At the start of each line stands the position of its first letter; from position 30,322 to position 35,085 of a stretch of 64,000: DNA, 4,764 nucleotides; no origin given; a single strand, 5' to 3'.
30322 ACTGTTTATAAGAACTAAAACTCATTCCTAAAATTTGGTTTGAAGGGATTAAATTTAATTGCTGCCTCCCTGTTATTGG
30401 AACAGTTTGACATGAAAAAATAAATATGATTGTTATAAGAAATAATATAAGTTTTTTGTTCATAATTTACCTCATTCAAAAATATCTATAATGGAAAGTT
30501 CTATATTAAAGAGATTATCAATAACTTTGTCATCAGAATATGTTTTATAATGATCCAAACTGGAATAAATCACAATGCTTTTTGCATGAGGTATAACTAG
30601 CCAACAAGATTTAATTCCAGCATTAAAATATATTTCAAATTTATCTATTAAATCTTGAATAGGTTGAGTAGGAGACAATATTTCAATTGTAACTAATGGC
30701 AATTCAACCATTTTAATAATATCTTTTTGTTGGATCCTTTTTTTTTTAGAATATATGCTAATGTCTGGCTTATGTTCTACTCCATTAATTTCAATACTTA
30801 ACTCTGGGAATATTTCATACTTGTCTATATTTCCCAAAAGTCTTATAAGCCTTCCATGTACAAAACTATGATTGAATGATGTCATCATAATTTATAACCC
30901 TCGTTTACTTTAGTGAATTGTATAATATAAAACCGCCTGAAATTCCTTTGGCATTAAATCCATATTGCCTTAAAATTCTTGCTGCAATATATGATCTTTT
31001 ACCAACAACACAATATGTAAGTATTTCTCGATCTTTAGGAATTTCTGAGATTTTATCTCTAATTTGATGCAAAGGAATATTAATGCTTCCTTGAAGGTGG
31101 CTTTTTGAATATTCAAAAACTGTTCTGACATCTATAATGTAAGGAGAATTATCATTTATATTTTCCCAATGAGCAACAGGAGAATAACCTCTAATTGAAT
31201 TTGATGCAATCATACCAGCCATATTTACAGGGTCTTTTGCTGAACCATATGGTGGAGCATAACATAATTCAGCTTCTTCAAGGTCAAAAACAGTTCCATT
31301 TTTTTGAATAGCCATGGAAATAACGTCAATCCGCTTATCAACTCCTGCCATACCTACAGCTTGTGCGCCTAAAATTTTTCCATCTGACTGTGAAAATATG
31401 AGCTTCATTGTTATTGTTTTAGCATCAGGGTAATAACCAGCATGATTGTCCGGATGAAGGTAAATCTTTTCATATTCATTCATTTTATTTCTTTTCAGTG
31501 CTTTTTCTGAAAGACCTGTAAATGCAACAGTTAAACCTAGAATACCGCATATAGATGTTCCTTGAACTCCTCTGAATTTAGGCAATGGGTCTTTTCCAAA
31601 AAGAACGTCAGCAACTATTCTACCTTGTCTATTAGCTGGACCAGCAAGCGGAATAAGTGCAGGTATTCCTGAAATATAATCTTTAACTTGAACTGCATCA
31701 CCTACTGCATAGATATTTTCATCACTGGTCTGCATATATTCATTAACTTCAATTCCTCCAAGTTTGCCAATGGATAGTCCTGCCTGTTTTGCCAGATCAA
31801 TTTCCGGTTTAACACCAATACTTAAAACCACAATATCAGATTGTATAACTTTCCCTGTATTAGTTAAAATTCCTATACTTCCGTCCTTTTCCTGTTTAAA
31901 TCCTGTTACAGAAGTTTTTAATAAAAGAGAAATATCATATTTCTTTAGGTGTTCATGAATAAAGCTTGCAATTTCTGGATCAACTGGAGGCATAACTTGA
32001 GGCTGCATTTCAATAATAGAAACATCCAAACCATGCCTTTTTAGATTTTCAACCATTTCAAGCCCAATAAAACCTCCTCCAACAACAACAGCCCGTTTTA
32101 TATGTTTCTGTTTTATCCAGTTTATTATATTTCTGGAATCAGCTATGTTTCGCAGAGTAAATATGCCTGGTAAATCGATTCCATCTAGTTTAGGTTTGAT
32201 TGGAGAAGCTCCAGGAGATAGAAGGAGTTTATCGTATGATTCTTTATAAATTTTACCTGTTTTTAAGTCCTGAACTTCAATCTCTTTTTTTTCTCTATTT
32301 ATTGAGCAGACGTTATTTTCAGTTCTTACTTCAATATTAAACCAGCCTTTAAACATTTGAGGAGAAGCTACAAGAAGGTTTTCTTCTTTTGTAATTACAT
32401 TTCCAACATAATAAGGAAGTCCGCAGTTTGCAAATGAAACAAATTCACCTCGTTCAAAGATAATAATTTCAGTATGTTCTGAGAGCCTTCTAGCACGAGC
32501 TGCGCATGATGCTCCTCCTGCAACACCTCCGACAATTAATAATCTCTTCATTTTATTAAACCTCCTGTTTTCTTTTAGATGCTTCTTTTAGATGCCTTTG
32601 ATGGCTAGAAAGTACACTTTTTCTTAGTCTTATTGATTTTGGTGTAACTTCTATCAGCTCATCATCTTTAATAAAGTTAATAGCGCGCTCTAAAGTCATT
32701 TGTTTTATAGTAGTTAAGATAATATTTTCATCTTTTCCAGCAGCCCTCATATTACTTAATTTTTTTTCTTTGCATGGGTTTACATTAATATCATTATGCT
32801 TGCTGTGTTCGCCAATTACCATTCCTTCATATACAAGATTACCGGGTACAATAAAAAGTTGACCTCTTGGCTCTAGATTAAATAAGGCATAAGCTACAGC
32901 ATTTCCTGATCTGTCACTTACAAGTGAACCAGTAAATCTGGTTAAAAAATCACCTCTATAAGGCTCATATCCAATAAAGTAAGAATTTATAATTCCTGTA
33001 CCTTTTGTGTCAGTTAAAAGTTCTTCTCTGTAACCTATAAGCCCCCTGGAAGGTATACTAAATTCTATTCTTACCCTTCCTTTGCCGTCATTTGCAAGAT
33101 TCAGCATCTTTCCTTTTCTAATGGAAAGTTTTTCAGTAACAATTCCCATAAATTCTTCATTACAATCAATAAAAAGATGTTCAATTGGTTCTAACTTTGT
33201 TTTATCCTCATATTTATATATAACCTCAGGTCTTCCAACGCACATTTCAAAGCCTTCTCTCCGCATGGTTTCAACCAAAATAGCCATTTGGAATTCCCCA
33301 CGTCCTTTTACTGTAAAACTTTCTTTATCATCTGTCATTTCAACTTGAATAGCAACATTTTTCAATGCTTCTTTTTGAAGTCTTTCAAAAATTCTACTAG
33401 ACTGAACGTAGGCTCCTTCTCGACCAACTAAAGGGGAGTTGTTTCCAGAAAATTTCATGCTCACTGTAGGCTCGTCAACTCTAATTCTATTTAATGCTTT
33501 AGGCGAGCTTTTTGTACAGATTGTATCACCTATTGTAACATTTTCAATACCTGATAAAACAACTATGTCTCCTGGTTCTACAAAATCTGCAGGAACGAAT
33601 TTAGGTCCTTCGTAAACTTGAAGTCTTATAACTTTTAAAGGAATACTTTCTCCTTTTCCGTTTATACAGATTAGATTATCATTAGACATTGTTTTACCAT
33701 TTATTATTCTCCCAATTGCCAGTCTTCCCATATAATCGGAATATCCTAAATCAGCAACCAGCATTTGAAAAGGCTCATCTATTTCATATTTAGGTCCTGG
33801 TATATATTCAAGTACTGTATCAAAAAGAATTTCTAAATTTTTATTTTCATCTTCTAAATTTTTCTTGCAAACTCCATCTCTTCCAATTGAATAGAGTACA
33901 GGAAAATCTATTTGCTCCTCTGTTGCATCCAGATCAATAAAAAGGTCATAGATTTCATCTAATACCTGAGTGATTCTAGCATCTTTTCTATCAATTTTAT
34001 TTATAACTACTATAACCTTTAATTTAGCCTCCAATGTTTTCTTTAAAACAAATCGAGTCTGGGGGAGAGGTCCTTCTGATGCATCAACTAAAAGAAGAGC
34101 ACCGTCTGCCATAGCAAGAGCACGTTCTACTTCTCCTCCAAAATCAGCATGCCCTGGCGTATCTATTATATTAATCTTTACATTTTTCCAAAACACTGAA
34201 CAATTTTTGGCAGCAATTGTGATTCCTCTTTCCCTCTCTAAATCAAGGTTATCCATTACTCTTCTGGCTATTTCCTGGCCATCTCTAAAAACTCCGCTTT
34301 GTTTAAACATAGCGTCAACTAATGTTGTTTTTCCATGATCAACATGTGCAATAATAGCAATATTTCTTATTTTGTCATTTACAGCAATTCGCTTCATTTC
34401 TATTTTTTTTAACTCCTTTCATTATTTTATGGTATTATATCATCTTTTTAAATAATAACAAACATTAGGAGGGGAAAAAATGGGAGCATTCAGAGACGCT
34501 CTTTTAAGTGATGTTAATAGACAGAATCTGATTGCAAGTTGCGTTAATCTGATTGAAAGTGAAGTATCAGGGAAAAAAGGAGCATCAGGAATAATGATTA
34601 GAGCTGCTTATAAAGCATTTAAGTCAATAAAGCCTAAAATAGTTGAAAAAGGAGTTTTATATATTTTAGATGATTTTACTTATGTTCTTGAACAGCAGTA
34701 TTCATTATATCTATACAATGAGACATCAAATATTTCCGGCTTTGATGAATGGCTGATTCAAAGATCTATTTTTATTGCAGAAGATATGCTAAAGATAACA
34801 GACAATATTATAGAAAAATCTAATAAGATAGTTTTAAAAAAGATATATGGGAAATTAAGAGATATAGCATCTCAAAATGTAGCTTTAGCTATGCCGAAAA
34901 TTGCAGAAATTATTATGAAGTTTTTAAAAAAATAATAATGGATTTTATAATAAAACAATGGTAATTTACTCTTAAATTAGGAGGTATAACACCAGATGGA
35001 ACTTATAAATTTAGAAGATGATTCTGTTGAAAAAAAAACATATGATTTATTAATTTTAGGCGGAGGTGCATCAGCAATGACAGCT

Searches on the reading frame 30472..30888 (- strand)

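Call 61: search_protein_families(library=pfam, proteins=[window:30472-30888:-], max_evalue=0.00001)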
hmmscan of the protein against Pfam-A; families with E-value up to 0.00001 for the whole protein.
window:30472-30888:- (138 aa): 1 family
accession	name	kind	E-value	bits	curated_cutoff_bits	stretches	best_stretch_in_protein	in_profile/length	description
PF05685.18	Uma2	-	4.7e-15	55.9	27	1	3-116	28-148/172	Putative restriction endonuclease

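Call 68: search_protein_families(library=padloc, proteins=[window:30472-30888:-], max_evalue=0.01)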
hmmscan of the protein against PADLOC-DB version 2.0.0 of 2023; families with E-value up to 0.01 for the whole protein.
window:30472-30888:- (138 aa): 3 families
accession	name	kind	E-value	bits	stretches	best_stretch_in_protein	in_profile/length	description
PDLC04832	PDC-S03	-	2.7e-14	51.3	1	39-137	84-178/188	-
PDLC04833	PDC-S03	-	7.9e-09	33.3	1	29-112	83-173/207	-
PDLC04834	PDC-S03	-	5.4e-06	24.2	1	37-137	80-182/184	-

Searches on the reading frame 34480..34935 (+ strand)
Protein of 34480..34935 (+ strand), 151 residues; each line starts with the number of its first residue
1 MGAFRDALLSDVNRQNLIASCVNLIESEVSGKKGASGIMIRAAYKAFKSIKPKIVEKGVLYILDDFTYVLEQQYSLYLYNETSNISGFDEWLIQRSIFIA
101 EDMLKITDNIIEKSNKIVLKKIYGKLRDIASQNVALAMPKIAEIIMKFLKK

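Call 61: search_protein_families(library=pfam, proteins=[window:34480-34935:+], max_evalue=0.00001)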
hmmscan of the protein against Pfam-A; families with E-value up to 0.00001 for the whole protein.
window:34480-34935:+ (151 aa): 1 family
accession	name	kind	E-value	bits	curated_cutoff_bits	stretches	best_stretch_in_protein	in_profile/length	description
PF21893.1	DUF6918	-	8.8e-34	117.4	27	1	5-148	2-140/141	Family of unknown function (DUF6918)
